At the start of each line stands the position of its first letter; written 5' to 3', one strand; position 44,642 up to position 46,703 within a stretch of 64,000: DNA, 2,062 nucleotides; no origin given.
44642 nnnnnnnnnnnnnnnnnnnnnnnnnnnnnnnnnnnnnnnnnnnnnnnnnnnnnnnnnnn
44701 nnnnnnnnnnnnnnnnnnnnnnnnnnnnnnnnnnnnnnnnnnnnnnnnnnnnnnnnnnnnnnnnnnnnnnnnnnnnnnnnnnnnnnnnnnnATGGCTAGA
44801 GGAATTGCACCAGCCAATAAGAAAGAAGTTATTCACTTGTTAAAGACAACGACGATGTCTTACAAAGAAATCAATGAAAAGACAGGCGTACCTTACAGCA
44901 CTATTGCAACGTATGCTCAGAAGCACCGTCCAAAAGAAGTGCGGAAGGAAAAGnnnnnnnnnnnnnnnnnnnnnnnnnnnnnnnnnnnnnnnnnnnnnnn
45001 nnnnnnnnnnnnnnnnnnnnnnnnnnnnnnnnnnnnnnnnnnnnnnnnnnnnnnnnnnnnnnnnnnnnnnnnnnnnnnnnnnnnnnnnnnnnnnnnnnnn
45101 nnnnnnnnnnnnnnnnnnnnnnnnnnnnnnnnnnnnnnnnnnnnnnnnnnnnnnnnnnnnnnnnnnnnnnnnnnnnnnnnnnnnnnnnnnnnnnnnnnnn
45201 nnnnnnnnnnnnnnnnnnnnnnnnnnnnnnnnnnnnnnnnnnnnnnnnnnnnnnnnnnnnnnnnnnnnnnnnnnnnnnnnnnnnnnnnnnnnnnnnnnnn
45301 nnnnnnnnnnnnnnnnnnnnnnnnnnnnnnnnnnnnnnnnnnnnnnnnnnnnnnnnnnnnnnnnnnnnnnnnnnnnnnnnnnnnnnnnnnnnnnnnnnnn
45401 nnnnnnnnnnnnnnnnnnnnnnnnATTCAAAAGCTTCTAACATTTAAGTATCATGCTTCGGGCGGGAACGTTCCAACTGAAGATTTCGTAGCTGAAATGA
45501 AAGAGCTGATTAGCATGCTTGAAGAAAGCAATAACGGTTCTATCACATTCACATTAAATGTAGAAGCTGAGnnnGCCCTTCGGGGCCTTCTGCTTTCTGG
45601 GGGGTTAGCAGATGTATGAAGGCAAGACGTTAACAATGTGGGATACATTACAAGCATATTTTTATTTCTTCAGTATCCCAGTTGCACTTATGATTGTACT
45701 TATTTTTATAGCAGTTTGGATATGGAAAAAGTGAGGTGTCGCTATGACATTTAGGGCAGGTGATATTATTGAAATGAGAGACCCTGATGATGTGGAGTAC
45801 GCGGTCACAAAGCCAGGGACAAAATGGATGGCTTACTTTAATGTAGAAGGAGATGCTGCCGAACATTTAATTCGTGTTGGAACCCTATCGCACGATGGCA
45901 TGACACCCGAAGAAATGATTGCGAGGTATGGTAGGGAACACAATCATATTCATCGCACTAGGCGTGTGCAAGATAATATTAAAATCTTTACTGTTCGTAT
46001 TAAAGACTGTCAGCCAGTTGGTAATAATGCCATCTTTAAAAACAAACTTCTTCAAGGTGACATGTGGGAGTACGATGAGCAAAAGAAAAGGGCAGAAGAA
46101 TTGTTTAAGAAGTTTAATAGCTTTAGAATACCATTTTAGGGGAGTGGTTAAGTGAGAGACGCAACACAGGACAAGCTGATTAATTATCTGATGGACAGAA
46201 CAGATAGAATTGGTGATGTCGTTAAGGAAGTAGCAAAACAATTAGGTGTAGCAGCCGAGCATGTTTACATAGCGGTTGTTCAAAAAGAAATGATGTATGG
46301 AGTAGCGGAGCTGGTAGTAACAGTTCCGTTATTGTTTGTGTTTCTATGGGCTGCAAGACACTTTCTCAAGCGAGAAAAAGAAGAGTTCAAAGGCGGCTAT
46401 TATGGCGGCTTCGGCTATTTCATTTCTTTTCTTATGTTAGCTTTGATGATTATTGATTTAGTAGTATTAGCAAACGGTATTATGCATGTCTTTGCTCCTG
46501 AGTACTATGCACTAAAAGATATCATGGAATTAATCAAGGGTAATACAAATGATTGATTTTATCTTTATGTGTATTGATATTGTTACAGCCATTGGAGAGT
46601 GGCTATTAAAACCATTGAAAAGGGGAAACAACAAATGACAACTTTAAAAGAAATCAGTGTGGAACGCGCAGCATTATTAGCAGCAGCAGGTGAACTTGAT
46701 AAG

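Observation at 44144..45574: SigF/SigG-like sporulation-type sigma factor with a 270-aa C-terminal extension bearing two extra HTH-like repeats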

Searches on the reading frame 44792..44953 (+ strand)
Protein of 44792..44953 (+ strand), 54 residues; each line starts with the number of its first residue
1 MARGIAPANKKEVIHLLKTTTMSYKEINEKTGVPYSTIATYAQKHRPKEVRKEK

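Call 90: search_solved_structures(query=A8, max_evalue=1, show_alignments=2)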
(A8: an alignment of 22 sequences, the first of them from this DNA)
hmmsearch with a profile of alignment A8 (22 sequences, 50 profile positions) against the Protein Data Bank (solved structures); distinct sequences matched with E-value up to 1: 16.
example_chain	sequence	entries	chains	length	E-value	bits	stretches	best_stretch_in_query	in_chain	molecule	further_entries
3frw_A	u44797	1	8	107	0.021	17.4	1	17-37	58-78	Putative Trp repressor protein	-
2l49_A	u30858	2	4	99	0.054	16.1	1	17-37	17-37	C protein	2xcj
7fby_A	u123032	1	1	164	0.082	15.5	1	11-34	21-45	Transcriptional regulatory protein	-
9w4v_A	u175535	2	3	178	0.092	15.3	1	11-34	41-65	Uncharacterized HTH-type transcriptional regulator PH0140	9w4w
4rs8_A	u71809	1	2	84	0.14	14.8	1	10-34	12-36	AspA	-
5k1y_C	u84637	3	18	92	0.16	14.6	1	10-34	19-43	AspA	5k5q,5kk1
5k5o_A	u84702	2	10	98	0.18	14.4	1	10-34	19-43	AspA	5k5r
4jp0_A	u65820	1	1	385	0.19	14.3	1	12-41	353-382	43.8 kDa insecticidal crystal protein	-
8e55_A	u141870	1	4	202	0.2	14.2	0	8-23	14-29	SG135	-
3g1c_A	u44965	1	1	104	0.22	14.1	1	17-37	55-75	The TrpR like protein from Eubacterium eligens ATCC 27750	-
6e6q_A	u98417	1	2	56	0.4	13.3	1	15-40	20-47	Bacterioferritin-associated ferredoxin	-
4y6c_A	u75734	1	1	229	0.44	13.2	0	2-15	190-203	ANSERINA PUTATIVE KINESIN LIGHT chain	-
6e6r_A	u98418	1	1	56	0.57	12.8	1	15-40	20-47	Bacterioferritin-associated ferredoxin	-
4e6k_G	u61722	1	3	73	0.73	12.5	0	15-40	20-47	bacterioferritin-associated ferredoxin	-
5fgm_A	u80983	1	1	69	0.78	12.4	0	19-40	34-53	ECF RNA polymerase sigma factor SigR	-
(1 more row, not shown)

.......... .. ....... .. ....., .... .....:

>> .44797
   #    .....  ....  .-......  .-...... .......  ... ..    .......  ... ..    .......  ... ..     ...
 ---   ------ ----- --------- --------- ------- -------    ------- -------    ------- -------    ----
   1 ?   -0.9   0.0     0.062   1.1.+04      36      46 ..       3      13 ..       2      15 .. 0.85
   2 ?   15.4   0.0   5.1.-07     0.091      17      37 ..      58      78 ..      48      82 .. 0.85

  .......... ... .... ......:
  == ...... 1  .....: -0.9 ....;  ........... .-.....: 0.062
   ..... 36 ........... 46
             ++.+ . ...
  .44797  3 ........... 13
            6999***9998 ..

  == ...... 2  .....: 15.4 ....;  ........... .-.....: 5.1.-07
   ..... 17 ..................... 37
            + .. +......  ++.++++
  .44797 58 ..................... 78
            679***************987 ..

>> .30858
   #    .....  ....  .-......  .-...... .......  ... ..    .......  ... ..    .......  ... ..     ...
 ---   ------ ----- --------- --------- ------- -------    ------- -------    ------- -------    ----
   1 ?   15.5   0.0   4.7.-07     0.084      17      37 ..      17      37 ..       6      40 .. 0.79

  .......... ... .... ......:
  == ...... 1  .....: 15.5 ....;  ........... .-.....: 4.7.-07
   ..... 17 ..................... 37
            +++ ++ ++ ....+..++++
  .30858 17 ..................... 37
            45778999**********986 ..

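Call 91: search_protein_families(library=pfam, alignment_id=A8, max_evalue=0.01)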
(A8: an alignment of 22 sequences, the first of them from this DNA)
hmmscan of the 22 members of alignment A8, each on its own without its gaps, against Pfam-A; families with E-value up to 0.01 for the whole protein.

A. member 1, seq(54 aa): 1 family
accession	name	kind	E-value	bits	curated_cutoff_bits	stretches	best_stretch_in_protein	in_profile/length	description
PF08281.18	Sigma70_r4_2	-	0.0068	16.5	25.7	1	13-43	18-48/54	Sigma-70, region 4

B. families by the number of members that match (of 22 scanned): 18 families
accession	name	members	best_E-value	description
PF08281.18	Sigma70_r4_2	8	2.5e-05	Sigma-70, region 4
PF13384.12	HTH_23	7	1.5e-05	Homeodomain-like domain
PF13518.12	HTH_28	4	0.00096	Helix-turn-helix domain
PF25787.1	HTH_SB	3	0.00024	Sleeping Beauty transposase HTH domain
PF13412.12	HTH_24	3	0.00027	Winged helix-turn-helix DNA-binding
PF01527.26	HTH_Tnp_1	3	0.0013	Transposase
PF13404.12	HTH_AsnC-type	2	0.00016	AsnC-type helix-turn-helix domain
PF18010.7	HTH_49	2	0.00066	Cry35Ab1 HTH C-terminal domain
PF04545.22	Sigma70_r4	2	0.0032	Sigma-70, region 4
PF21476.4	PF0610-like_N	2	0.0032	PF0610-like, N-terminal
PF09339.16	HTH_IclR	2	0.0036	IclR helix-turn-helix domain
PF02796.21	HTH_7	1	0.00014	Helix-turn-helix domain of resolvase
PF13551.12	HTH_29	1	0.00025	Winged helix-turn helix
PF01371.25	Trp_repressor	1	0.0016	Trp repressor protein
PF08279.18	HTH_11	1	0.0036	HTH domain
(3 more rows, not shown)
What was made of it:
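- Weak Pfam hits of the HTH modules fall most often on Sigma70_r4_2: 8 of 22 modules, best E=2.5e-5 (call 91).
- Tried and rejected: Weak Sigma70_r4_2 hits in 8 of 22 modules (call 91).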

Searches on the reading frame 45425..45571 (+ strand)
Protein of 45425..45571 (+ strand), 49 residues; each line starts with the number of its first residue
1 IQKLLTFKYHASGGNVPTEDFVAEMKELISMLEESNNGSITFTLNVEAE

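Call 71: search_solved_structures(query=A6, max_evalue=10)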
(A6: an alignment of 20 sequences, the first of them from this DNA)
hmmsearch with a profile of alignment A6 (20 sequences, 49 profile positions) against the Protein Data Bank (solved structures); distinct sequences matched with E-value up to 10: 16.
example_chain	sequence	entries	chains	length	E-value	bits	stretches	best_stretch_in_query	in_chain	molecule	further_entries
9u78_A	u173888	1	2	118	0.0044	19.8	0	22-34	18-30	Single Chain Protein of De Novo Designed Helix Bundles-4EH2 with KDPV Loop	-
8uwv_A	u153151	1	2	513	0.049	16.5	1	14-39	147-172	BT3984 SusD-like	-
3cgh_A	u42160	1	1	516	0.05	16.5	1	14-39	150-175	SusD homolog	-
8qb6_A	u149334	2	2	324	0.087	15.7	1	10-36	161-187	Dispersin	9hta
8gs7_A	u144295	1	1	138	0.091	15.6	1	21-41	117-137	Major ampullate spidroin 2 variant 3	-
3kds_E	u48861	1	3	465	0.33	13.8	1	19-34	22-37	Cell division protein FtsH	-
8vw9_A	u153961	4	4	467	0.33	13.8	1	19-34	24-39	ATP-dependent zinc metalloprotease FtsH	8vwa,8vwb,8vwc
2ce7_A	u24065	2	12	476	0.35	13.8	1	19-34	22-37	CELL DIVISION PROTEIN FTSH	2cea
5abs_A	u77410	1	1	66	0.35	13.7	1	22-39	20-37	SH3 DOMAIN-CONTAINING KINASE-BINDING PROTEIN 1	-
7tdo_A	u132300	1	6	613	0.37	13.7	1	19-34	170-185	ATP-dependent zinc metalloprotease FtsH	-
2n64_A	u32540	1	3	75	0.48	13.3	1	22-39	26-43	SH3 domain-containing kinase-binding protein 1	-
3g98_A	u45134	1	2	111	1.1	12.2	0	23-42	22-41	Alanyl-tRNA synthetase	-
7ogp_D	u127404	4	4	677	1.2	12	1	9-40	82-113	PHIKZ074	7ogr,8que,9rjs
4x9x_A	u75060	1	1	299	1.4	11.8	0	15-27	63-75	DegV domain-containing protein MW1315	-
9g6k_LL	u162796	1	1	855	1.6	11.6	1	3-34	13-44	AMP-dependent synthetase/ligase domain-containing protein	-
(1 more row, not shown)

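Call 72: search_protein_families(library=pfam, alignment_id=A6, max_evalue=1)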
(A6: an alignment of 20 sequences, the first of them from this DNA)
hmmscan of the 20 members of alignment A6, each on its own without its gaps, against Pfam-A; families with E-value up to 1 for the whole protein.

A. member 1, seq(49 aa): 0 families

B. families by the number of members that match (of 20 scanned): 10 families
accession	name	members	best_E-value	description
PF19785.4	UPF0738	2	0.036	Family of unknown function (UPF0738)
PF09130.16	DUF1932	1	0.02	Domain of unknown function (DUF1932)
PF20832.2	Reov_VP3_MTase2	1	0.03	Reovirus VP3 protein, Methyltransferase domain 2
PF18994.6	Prophage_tailD1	1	0.066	Prophage endopeptidase tail N-terminal domain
PF07431.17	DUF1512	1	0.069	Protein of unknown function (DUF1512) N-terminal domain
PF18026.6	Exog_C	1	0.076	Endo/exonuclease (EXOG) C-terminal domain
PF08154.18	NLE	1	0.082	NLE (NUC135) domain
PF21614.2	DUF6854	1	0.12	Domain of unknown function (DUF6854)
PF22150.1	Tt1218-like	1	0.14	Type IV pilin Tt1218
PF18290.7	Nudix_hydro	1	0.19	Nudix hydrolase domain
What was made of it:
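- On ECF sigma factors with C-terminal extension: The extension consists of HTH repeats plus an unknown domain (calls 72, 91).
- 45419..45571 (+): Conserved C-terminal domain (CTD), aa 426-476. Strand-helix-strand residue pattern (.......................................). No Pfam family (call 72).
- Tried and rejected: CTD against Pfam and PDB sequences: nothing (calls 71, 72).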

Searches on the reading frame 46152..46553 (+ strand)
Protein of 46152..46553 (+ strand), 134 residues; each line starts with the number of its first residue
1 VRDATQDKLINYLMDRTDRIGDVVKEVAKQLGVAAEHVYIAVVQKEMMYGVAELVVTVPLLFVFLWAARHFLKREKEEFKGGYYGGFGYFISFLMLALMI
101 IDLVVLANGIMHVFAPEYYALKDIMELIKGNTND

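Call 29: search_protein_families(library=phrogs, proteins=[window:46152-46553:+], max_evalue=0.001)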
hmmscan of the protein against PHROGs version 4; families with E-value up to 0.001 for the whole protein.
window:46152-46553:+ (134 aa): 1 family
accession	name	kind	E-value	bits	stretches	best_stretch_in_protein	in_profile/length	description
phrog_1486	-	moron, auxiliary metabolic gene and host takeover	3.3e-21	76.9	1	14-130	1-129/130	membrane protein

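Call 108: search_protein_families(library=pfam, proteins=[window:46152-46553:+], max_evalue=0.01)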
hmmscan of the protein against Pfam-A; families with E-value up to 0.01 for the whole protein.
window:46152-46553:+ (134 aa): 2 families
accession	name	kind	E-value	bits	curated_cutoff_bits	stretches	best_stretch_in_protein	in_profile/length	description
PF20589.3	DUF6790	-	0.0037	17.6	27.1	0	93-120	35-62/158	Family of unknown function (DUF6790)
PF18920.5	DUF5671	-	0.006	16.9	28.4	1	41-111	39-106/132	Domain of unknown function (DUF5671)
